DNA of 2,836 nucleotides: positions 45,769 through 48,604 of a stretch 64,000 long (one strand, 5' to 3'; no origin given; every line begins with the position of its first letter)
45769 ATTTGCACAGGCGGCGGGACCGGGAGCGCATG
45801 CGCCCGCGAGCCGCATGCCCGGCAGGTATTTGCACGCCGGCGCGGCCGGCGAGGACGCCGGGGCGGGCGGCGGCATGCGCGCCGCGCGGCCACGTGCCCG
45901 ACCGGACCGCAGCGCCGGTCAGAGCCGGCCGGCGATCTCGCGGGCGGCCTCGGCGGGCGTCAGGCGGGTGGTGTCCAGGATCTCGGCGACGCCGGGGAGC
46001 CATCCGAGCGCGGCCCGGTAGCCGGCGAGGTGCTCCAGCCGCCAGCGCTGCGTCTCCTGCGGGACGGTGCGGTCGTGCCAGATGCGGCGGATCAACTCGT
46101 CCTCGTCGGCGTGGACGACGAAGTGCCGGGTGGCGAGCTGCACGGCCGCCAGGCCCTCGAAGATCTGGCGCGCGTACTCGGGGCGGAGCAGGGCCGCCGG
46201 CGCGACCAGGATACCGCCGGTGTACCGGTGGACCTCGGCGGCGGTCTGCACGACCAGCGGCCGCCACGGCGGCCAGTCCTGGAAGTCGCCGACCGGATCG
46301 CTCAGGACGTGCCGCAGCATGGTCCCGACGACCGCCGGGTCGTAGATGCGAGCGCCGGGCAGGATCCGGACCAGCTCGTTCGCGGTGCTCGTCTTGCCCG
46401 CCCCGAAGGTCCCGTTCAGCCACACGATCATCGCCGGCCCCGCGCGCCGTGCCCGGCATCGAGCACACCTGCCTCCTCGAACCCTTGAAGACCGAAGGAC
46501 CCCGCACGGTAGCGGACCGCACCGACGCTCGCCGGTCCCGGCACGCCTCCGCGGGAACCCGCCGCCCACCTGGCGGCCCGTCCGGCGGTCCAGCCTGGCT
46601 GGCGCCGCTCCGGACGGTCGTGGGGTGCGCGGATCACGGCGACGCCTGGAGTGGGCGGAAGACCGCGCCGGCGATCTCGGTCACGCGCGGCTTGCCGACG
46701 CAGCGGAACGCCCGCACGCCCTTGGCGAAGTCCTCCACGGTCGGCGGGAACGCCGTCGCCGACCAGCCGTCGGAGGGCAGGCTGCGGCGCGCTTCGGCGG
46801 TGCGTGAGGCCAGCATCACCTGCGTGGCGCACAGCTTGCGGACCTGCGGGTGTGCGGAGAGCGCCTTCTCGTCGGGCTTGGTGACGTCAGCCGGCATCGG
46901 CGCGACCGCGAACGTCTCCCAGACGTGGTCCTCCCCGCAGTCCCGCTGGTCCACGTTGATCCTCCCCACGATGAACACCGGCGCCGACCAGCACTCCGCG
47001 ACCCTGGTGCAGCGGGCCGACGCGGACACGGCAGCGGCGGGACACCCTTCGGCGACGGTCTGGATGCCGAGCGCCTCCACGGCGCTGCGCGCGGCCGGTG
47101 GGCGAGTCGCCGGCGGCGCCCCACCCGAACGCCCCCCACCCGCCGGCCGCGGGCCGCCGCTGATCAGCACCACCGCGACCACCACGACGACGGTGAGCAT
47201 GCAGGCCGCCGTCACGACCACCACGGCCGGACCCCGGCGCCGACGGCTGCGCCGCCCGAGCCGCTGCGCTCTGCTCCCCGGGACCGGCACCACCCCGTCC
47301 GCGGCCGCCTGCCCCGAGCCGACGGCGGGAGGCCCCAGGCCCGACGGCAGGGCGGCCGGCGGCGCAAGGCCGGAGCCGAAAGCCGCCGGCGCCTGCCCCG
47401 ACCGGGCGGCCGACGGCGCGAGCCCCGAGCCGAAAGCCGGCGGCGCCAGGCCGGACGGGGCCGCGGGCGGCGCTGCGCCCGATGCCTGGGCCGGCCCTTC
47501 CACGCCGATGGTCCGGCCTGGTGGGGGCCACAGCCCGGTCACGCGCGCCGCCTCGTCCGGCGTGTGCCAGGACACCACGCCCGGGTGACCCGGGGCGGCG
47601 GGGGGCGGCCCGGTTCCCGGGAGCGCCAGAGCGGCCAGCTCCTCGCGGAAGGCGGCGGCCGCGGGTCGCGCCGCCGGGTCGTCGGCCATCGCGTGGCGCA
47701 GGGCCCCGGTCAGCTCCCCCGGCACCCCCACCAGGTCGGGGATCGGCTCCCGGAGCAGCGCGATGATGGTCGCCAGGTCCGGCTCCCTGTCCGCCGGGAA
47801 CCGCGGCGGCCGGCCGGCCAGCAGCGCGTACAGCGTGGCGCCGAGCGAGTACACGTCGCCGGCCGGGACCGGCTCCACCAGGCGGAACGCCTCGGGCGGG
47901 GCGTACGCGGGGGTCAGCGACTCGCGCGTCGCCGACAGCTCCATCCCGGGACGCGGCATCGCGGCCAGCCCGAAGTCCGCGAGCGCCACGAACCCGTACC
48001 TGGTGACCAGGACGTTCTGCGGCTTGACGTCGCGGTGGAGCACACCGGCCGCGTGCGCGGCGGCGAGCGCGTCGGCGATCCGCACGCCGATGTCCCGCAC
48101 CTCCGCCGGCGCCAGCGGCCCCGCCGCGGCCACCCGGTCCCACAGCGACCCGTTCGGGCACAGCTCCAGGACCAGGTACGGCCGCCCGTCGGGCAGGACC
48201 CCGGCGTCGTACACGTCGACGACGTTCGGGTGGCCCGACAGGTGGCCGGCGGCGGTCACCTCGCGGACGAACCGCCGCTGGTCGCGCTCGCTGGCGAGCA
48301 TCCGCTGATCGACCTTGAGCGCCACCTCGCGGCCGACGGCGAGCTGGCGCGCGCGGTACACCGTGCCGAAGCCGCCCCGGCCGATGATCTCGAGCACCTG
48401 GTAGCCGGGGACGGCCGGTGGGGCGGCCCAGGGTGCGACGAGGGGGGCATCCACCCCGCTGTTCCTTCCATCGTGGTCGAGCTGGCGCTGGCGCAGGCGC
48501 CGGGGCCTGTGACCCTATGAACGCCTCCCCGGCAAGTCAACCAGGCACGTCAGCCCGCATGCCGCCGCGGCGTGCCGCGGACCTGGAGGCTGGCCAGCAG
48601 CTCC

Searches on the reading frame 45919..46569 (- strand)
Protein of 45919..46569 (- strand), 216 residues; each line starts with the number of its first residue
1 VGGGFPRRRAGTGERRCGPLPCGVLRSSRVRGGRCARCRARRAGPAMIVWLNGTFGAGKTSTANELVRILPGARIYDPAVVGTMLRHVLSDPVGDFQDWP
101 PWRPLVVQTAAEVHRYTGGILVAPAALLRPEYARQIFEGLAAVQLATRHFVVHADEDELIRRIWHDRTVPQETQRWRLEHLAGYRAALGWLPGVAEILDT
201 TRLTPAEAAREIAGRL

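Call 51: search_protein_families(library=pfam, proteins=[window:45919-46569:-])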
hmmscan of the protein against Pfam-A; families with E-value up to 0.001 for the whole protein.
window:45919-46569:- (216 aa): 2 families
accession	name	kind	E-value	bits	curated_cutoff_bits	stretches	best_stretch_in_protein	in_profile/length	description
PF13671.12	AAA_33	-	1e-05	26.3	27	1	49-163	2-115/143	AAA domain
PF13238.12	AAA_18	-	1.5e-05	25.9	29.4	1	50-167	2-112/128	AAA domain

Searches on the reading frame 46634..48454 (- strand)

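Call 51: search_protein_families(library=pfam, proteins=[window:46634-48454:-])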
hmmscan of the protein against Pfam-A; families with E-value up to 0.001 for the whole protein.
window:46634-48454:- (606 aa): 3 families
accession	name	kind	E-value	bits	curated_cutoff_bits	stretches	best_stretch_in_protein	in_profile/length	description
PF00069.31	Pkinase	-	2e-42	145.9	31.7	1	18-224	1-203/263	Protein kinase domain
PF07714.23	PK_Tyr_Ser-Thr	-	2.2e-28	99.7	23.1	1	20-273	3-258/258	Protein tyrosine and serine/threonine kinase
PF01636.29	APH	-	1e-05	25.8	23.2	0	135-173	167-206/239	Phosphotransferase enzyme family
